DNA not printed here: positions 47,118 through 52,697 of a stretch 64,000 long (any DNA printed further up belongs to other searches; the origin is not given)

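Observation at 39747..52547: A single 4266-aa ORF combines a zincin motif and the virion RNAP DxDxD module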

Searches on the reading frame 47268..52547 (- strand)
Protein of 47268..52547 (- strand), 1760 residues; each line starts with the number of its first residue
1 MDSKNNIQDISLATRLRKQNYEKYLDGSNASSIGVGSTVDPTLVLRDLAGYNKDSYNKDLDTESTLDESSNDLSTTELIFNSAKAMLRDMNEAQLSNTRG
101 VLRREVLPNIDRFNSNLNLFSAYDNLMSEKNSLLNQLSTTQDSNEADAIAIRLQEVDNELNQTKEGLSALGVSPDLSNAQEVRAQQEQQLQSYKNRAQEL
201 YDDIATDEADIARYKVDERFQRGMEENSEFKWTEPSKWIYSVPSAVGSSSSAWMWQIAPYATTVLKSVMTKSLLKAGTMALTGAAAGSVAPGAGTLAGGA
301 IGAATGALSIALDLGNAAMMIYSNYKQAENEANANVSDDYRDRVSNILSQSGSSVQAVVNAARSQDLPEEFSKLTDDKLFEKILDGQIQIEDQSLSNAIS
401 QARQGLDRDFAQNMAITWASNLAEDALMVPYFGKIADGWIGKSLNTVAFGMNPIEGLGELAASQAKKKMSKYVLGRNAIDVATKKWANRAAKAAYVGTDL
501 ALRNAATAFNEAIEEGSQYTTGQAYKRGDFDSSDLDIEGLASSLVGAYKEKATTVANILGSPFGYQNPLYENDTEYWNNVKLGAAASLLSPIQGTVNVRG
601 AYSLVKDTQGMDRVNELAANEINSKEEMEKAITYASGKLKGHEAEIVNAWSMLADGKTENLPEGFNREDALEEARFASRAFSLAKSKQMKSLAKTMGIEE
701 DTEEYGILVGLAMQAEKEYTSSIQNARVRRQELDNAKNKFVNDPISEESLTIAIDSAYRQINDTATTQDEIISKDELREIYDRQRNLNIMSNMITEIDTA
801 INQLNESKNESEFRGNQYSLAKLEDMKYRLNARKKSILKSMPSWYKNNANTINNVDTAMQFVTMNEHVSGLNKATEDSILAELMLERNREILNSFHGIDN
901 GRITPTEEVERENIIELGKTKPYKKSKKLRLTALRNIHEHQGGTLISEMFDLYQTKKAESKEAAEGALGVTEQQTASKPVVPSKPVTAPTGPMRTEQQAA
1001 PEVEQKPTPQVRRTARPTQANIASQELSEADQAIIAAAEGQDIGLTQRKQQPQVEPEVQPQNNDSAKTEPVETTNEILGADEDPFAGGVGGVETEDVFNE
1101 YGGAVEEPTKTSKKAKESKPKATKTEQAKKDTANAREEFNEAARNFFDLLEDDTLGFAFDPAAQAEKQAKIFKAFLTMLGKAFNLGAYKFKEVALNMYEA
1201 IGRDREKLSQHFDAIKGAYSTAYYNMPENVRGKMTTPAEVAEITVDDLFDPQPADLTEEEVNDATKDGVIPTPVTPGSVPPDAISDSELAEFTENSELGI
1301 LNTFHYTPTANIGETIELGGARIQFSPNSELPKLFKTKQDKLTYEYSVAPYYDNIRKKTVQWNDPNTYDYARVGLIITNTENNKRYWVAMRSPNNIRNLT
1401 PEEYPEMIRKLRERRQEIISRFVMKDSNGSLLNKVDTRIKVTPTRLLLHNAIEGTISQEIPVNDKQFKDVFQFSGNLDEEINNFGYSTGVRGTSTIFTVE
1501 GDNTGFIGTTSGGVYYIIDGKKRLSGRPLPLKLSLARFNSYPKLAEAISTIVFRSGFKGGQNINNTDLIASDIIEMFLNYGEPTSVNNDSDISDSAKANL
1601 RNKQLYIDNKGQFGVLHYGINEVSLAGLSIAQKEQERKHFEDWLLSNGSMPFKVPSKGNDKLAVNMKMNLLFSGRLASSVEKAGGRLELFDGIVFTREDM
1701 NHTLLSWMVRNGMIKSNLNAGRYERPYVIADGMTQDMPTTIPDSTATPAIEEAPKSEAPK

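Call 13: search_dna_similar(query=window:47268-52547:-, collection=phages, mode=protein, max_rows=40, rows=spread)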
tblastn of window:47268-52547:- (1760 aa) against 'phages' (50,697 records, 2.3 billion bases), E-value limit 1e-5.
Records with a match: 12; places in all: 12; records where one place covers at least 80% of the query: 2.
Best place of each record, by identity: 95-99% 2; <60% 10.
By first word of the organism name: uncultured 11; Bacteriophage 1.
By host as written in the record: - 12.
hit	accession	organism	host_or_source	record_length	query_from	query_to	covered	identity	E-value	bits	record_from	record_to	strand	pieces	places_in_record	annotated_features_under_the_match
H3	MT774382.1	uncultured phage cr10_1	human feces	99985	1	1760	100%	97.3%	0e+0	3226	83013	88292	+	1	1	hypothetical protein (x2)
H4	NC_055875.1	uncultured phage cr10_1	human feces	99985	1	1760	100%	97.3%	0e+0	3226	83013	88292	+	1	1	hypothetical protein (x2)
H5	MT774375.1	uncultured phage cr50_1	human feces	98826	321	1758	51%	25.7%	3e-27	188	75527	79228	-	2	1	DNA helicase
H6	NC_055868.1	uncultured phage cr50_1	human feces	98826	321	1758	51%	25.7%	3e-27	188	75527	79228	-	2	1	DNA helicase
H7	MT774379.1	uncultured phage cr118_1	human feces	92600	198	736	31%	24.8%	1e-12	80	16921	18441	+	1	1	DNA helicase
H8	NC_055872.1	uncultured phage cr118_1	human feces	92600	198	736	31%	24.8%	1e-12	80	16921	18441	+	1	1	exonuclease V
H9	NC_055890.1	uncultured phage cr56_1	human feces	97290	312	768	26%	24.0%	1e-9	70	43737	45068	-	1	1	nuclear pore complex protein-like protein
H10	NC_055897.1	uncultured phage cr114_1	human feces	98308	314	755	25%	23.0%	3e-8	66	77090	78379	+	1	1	hypothetical protein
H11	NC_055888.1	uncultured phage cr52_1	human feces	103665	312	710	23%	25.2%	3e-10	72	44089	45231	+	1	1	nuclear pore complex protein-like protein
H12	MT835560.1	Bacteriophage sp.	human fecal samples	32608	321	717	23%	25.1%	2e-10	72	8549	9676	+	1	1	record has no annotation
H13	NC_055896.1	uncultured phage cr113_1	human feces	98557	314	719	23%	23.3%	3e-6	59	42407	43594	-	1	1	DprA-like DNA recombination-mediator protein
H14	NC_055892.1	uncultured phage cr109_1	human feces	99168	314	719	23%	23.3%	6e-6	58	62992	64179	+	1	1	DprA-like DNA recombination-mediator protein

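Call 33: get_annotated_region(hit=H5, flank=12000)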
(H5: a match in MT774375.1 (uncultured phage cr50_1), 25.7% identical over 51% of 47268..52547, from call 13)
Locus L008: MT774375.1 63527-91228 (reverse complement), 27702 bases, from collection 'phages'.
description: Uncultured phage cr50_1, complete genome.
organism: uncultured phage cr50_1 (NCBI taxid 2772059)
taxonomy: Viruses; Duplodnaviria; Heunggongvirae; Uroviricota; Caudoviricetes; Crassvirales; Suoliviridae; Boorivirinae; Cohcovirus; Cohcovirus hiberniae
host: -; source: human feces; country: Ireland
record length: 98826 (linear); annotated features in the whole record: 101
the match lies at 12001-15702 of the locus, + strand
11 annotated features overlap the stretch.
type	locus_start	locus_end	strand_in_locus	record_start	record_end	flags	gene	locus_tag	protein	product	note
CDS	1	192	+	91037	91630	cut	-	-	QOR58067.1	hypothetical protein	gp_05267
CDS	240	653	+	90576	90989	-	-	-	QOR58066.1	hypothetical protein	gp_05266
CDS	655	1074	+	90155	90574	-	-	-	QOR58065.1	transpeptidase catalytic domain protein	gp_05265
CDS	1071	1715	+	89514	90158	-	-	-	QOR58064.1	hypothetical protein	gp_05264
CDS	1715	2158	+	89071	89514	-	-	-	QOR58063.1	topoisomerase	gp_05263; topoisomerase, histone-like DNA-binding superfamily protein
CDS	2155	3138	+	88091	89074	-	-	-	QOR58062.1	putative tail tubular protein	gp_05262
CDS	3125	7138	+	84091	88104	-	-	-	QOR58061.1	putative stabilization protein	gp_05261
CDS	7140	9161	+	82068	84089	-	-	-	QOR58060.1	hypothetical protein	gp_05260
CDS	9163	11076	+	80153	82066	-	-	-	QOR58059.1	hypothetical protein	gp_05259; Phage uncharacterized protein (Phage_XkdX)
CDS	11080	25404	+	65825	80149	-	-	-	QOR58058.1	DNA helicase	gp_05258; VOG0377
CDS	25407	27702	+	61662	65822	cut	-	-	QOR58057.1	hypothetical protein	gp_05257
